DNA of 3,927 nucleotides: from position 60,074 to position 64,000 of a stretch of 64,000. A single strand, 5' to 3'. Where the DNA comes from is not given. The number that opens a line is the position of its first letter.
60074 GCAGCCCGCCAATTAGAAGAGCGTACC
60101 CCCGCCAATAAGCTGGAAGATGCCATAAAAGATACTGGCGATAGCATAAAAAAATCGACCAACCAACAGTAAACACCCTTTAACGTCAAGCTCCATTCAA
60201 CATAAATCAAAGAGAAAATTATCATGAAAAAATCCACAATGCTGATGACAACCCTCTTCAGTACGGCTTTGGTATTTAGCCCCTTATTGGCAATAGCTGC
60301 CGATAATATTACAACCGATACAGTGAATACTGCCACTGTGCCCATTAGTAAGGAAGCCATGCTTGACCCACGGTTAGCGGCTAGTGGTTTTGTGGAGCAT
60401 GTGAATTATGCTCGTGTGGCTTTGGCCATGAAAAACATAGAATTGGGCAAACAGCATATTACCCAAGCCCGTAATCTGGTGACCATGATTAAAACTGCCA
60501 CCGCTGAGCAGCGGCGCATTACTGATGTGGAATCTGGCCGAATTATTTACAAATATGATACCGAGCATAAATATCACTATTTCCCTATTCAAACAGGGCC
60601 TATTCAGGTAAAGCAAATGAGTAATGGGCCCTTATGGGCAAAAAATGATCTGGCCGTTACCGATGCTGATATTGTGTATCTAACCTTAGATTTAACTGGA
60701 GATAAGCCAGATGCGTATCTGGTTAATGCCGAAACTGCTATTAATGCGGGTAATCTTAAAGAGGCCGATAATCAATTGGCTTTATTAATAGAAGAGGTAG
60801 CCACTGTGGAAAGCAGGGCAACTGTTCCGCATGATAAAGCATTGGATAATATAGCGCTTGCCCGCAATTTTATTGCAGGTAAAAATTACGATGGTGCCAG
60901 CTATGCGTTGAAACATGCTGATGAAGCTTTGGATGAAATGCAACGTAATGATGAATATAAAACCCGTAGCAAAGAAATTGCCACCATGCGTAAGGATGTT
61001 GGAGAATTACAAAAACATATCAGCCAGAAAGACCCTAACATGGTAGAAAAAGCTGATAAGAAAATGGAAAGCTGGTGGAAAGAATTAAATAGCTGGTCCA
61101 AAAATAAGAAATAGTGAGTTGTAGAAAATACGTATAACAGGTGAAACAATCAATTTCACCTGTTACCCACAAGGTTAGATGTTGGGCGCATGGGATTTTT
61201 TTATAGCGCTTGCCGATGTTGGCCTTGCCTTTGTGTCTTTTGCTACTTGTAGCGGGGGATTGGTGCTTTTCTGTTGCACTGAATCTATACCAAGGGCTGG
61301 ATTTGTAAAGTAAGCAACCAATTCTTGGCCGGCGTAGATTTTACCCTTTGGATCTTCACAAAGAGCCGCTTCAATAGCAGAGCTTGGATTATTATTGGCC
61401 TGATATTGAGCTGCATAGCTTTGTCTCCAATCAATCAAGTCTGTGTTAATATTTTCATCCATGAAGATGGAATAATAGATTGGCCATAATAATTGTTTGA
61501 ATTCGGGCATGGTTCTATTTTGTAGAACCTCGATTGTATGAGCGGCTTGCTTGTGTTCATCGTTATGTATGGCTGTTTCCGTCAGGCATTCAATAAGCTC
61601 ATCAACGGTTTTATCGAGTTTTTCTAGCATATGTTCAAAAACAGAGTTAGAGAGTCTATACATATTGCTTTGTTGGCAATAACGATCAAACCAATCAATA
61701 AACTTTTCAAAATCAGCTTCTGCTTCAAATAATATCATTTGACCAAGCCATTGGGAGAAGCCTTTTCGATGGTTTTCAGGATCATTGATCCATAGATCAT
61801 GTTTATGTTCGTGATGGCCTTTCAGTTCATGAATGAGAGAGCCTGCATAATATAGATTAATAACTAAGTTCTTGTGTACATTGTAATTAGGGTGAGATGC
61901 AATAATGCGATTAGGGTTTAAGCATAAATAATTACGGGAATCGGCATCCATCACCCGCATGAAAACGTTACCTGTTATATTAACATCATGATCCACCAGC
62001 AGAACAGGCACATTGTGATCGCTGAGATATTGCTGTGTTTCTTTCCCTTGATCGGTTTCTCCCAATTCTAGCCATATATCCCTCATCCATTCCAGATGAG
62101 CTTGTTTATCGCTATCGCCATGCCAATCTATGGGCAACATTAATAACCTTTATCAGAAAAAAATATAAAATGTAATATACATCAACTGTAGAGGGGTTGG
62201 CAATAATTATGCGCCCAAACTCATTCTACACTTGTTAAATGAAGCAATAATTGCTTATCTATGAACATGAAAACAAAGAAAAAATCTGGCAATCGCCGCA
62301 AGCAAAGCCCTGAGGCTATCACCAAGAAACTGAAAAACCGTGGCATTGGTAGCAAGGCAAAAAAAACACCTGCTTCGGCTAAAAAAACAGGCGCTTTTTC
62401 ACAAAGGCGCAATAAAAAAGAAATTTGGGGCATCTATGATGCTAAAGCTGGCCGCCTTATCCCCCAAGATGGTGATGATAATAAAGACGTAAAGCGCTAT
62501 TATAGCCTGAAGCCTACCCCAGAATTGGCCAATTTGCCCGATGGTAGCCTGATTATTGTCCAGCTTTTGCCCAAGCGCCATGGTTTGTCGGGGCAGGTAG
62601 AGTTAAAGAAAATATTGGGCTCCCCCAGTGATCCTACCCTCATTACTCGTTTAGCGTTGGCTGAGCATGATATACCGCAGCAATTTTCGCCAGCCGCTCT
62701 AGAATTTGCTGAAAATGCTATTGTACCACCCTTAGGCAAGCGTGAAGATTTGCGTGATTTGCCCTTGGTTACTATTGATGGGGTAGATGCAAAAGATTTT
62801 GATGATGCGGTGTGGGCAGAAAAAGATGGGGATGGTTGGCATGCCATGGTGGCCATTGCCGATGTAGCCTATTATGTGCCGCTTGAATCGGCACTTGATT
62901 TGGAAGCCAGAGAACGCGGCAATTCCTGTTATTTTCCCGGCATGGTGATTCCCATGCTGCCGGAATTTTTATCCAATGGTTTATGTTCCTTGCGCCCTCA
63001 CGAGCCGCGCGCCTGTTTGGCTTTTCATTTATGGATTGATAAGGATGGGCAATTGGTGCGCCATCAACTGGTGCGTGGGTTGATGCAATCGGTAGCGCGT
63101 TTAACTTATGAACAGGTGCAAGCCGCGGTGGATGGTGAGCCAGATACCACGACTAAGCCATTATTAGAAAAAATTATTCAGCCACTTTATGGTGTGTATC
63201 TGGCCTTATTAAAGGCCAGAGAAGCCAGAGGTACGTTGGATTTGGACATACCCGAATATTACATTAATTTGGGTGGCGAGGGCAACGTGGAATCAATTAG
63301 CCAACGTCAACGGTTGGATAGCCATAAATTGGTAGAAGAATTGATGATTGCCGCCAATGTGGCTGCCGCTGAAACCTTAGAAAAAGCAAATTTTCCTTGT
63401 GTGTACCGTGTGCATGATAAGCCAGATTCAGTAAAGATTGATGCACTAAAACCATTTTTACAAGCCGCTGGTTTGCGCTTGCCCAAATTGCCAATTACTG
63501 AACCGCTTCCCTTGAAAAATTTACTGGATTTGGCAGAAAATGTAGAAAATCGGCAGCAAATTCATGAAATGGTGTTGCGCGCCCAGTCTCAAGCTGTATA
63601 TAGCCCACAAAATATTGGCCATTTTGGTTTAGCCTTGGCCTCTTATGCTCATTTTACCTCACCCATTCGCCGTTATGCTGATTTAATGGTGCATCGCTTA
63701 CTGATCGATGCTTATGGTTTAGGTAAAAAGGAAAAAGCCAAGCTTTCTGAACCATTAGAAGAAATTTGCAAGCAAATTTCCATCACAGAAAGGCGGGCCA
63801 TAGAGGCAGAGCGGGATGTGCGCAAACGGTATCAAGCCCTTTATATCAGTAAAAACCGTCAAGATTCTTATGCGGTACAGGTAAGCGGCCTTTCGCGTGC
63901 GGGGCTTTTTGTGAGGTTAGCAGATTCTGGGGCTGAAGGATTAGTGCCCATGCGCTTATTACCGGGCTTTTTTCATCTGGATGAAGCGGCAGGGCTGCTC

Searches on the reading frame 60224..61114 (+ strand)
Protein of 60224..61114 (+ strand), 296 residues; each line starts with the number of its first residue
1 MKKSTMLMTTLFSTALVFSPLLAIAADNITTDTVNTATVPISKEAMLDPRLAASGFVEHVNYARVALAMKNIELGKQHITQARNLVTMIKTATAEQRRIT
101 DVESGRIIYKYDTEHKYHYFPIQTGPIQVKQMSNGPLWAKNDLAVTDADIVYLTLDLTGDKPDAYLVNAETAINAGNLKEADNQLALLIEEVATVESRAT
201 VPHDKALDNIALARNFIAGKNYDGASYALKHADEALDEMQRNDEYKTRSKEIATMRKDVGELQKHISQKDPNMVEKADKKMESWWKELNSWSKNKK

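Call 4: search_protein_families(library=pfam, proteins=[window:60224-61114:+], max_evalue=1)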
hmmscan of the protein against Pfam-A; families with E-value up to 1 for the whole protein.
window:60224-61114:+ (296 aa): 4 families
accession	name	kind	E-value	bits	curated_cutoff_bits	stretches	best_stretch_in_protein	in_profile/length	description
PF10938.13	YfdX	-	3.7e-06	27.4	26.6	1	57-238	2-145/149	YfdX protein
PF02561.19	FliS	-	0.0085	16.8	26.7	0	203-242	22-61/115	Flagellar protein FliS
PF14559.12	TPR_19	-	0.084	13.6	25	1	159-192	22-55/68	Tetratricopeptide repeat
PF14276.11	DUF4363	-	0.87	10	27.5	0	163-232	15-89/107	Domain of unknown function (DUF4363)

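Call 6: search_protein_families(library=ncbifam, proteins=[window:60224-61114:+], max_evalue=1)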
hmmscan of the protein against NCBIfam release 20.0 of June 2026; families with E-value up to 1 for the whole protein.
window:60224-61114:+ (296 aa): 2 families
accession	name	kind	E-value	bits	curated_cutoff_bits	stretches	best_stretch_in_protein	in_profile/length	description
NF007645.0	PRK10316.1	equivalog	0.002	17.9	256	2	158-235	124-198/210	hypothetical protein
NF040474.1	peri_RclB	exception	0.43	10.9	100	1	1-41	1-38/78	reactive chlorine resistance periplasmic protein RclB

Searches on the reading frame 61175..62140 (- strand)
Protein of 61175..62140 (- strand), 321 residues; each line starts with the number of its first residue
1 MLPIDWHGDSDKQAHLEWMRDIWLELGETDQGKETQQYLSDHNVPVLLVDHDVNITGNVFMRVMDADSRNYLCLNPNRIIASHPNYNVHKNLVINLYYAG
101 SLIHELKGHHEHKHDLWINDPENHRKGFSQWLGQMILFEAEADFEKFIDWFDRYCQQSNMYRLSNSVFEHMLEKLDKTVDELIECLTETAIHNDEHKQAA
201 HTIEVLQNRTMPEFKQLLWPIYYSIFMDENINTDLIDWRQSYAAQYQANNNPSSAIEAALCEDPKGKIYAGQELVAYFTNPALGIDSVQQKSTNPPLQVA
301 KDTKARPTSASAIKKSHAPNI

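Call 4: search_protein_families(library=pfam, proteins=[window:61175-62140:-], max_evalue=1)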
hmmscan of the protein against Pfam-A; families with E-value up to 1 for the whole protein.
window:61175-62140:- (321 aa): 4 families
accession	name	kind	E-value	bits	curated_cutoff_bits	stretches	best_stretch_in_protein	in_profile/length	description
PF06162.17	PgaPase_1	-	0.0057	16.9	24.4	1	151-209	47-103/166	Putative pyroglutamyl peptidase PgaPase_1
PF05742.17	TANGO2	-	0.02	15.4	22.6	1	157-217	147-207/257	Transport and Golgi organisation 2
PF02404.20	SCF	-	0.032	14.1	21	1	149-204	83-132/275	Stem cell factor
PF12917.13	YfbR-like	-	0.046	13.8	25.9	1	170-215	127-172/182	5'-deoxynucleotidase YfbR-like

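Call 6: search_protein_families(library=ncbifam, proteins=[window:61175-62140:-], max_evalue=1)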
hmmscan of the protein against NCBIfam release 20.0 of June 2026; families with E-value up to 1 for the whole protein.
window:61175-62140:- (321 aa): 2 families
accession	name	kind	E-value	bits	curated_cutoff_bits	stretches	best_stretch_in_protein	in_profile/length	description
NF010564.0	PRK13959.1-1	subfamily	0.029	13.5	459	1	71-200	79-201/294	phosphoribosylaminoimidazolesuccinocarboxamide synthase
NF003009.0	PRK03826.1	equivalog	0.057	13.1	122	0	183-218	143-179/197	5'-deoxynucleotidase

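Call 7: find_homologous_proteins(query=window:61175-62140:-, max_evalue=0.001)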
Query window:61175-62140:- (321 aa): 1 proteins with E <= 0.001 among 875 candidates.
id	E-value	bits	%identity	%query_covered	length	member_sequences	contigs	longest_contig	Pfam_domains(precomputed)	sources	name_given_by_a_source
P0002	4.3e-221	751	100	100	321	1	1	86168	-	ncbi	ncbi:MAG: hypothetical protein ACOYK8_08275 [Alphaproteobacteria bacterium]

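Call 43: predict_structure(alignment_id=A3)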
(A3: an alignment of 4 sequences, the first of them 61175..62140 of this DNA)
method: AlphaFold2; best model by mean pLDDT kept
length: 321 residues; sequences in the alignment: 4
mean_pLDDT: 67.6   pTM: 0.71
mean pLDDT of the five models: 67.6, 66.8, 66.0, 65.6, 64.9
residues with pLDDT >= 90: 3; 70-90: 177; 50-70: 75; < 50: 66
segments of 3 or more residues with pLDDT < 50: 52-68, 158-162, 252-264, 294-321
pLDDT, mean of each block of 10 residues (from residue 1): 63 81 84 85 76 45 47 69 55 69 82 74 76 87 85 61 57 71 72 67 82 86 85 76 67 39 62 87 81 40 29 28 24
secondary structure, 60 per line:
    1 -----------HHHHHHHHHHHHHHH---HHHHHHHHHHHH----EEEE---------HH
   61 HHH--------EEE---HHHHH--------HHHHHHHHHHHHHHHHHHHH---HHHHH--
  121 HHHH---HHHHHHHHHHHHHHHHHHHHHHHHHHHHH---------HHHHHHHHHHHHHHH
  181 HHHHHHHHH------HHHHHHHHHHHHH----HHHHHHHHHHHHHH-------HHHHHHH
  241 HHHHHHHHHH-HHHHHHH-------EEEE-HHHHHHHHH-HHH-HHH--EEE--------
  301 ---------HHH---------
elements in order: H12-26 H30-41 E46-49 H59-63 E72-74 H78-82 H91-110 H114-118 H121-124 H128-156 H166-189 H196-208 H213-226 H234-250 H252-258 E266-269 H271-279 E290-292

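Call 47: fold_search(model_id=the predicted structure, library=pdb)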
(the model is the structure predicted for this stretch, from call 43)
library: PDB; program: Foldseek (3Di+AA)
matches with E <= 10: 110; with E <= 0.001: 0
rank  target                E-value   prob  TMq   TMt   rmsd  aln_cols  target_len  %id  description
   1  3rbt_D                7.6e-01  0.06  0.10  0.13  20.1       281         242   14  Crystal structure of glutathione S-transferase Omega 3 from the silkworm Bombyx mori (released 2011-08-10)
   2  1g6y_B                1.0e+00  0.05  0.11  0.13  18.5       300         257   10  CRYSTAL STRUCTURE OF THE GLOBULAR REGION OF THE PRION PROTEIN URE2 FROM YEAST SACCHAROMYCES CEREVISIAE (released 2001-02-21)
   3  3rbt_C                1.1e+00  0.06  0.10  0.13  19.8       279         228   11  Crystal structure of glutathione S-transferase Omega 3 from the silkworm Bombyx mori (released 2011-08-10)
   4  1i49_A                1.2e+00  0.08  0.11  0.15  24.1       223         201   13  CRYSTAL STRUCTURE ANALYSIS OF ARFAPTIN (released 2001-05-16)
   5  1i4d_A                1.5e+00  0.06  0.10  0.15  23.6       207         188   12  CRYSTAL STRUCTURE ANALYSIS OF RAC1-GDP COMPLEXED WITH ARFAPTIN (P21) (released 2001-05-16)
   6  6w1w_B                1.6e+00  0.04  0.12  0.12  24.9       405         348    9  Crystal Structure of Motility Associated Killing Factor B from Vibrio cholerae (released 2020-03-25)
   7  6t8d                  1.6e+00  0.03  0.11  0.10  22.7       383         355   10  The cytotoxin MakB from Vibrio cholerae (released 2020-11-18)
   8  6f05_D                2.4e+00  0.06  0.11  0.17  17.7       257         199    8  ARABIDOPSIS THALIANA GSTF9, GSO3 BOUND (released 2018-08-15)
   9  6srb_A                2.5e+00  0.04  0.11  0.14  17.7       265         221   11  Crystal structure of glutathione transferase Omega 3C from Trametes versicolor (released 2020-09-30)
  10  6mhc_A                2.6e+00  0.03  0.10  0.12  18.0       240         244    9  Glutathione S-Transferase Omega 1 bound to covalent inhibitor 37 (released 2019-02-20)
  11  8tgd_D                2.9e+00  0.06  0.11  0.14  24.9       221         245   14  STX-478, a Mutant-Selective, Allosteric Inhibitor bound to H1047R PI3Kalpha (released 2023-09-06)
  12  4aly_A                2.9e+00  0.04  0.12  0.16  19.6       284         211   11  Borrelia burgdorferi outer surface lipoprotein BBA64 (released 2013-04-17)
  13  9r68_I                2.9e+00  0.03  0.10  0.05  36.2       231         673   11  CPS secretion pathway Wza-Wzc_C1 (Conf 2) (released 2026-03-04)
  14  3ljb_A                2.9e+00  0.02  0.11  0.13  27.4       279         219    9  Structural basis of oligomerisation in the MxA stalk (released 2010-05-05)
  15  1zww_A                3.0e+00  0.05  0.12  0.17  22.5       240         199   14  Crystal structure of endophilin-A1 BAR domain (released 2005-08-02)
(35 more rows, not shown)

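Call 51: fold_search(model_id=the predicted structure, library=viral)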
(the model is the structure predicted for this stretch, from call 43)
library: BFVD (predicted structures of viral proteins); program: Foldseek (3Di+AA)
matches with E <= 10: 90; with E <= 0.001: 0
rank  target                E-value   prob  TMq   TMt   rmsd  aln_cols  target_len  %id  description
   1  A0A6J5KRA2            2.0e+00  0.05  0.12  0.09  21.1       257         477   12  Uncharacterized protein [uncultured Caudovirales phage]
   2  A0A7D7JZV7            2.1e+00  0.06  0.14  0.09  33.5       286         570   12  (no name in the UniProt tables at hand)
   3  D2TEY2                2.1e+00  0.03  0.12  0.03  33.5       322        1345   14  (no name in the UniProt tables at hand)
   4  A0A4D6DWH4            2.7e+00  0.08  0.10  0.13  19.8       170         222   13  Uncharacterized protein [Edwardsiella phage pEt-SU]
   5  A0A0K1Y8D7            2.7e+00  0.03  0.11  0.10  22.2       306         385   13  (no name in the UniProt tables at hand)
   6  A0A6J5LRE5            2.8e+00  0.05  0.14  0.15  23.8       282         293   10  Phage head morphogenesis domain containing protein [uncultured Caudovirales phage]
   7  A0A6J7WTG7            3.1e+00  0.02  0.10  0.09  30.2       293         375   10  Uncharacterized protein [uncultured Caudovirales phage]
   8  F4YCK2                3.2e+00  0.05  0.12  0.05  31.7       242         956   12  (no name in the UniProt tables at hand)
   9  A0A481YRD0            3.2e+00  0.04  0.11  0.05  37.3       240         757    8  non-specific serine/threonine protein kinase [Marseillevirus LCMAC101]
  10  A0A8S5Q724            3.4e+00  0.03  0.11  0.12  31.9       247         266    8  Uncharacterized protein [Podoviridae sp. ctJaJ36]
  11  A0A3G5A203            3.5e+00  0.02  0.11  0.10  20.7       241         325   14  Uncharacterized protein [Gaeavirus sp.]
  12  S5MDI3                4.2e+00  0.02  0.11  0.13  19.6       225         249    8  Nicotinamide mononucleotide transporter PnuC [Sinorhizobium phage phiM12]
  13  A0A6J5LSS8            4.4e+00  0.04  0.12  0.15  35.3       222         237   10  Internal virion protein [uncultured Caudovirales phage]
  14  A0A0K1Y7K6            4.6e+00  0.03  0.13  0.08  31.9       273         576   13  (no name in the UniProt tables at hand)
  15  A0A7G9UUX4            4.6e+00  0.03  0.11  0.04  37.7       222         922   10  (no name in the UniProt tables at hand)
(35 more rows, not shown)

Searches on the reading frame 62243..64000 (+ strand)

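Call 95: search_protein_families(library=pfam, proteins=[window:62243-64000:+], max_evalue=0.0001)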
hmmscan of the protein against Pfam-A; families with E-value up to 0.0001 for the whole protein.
window:62243-64000:+ (586 aa): 1 family
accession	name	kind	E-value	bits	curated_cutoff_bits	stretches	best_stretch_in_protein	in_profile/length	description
PF00773.25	RNB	-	1.3e-99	334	29.3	1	167-489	1-322/326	RNB domain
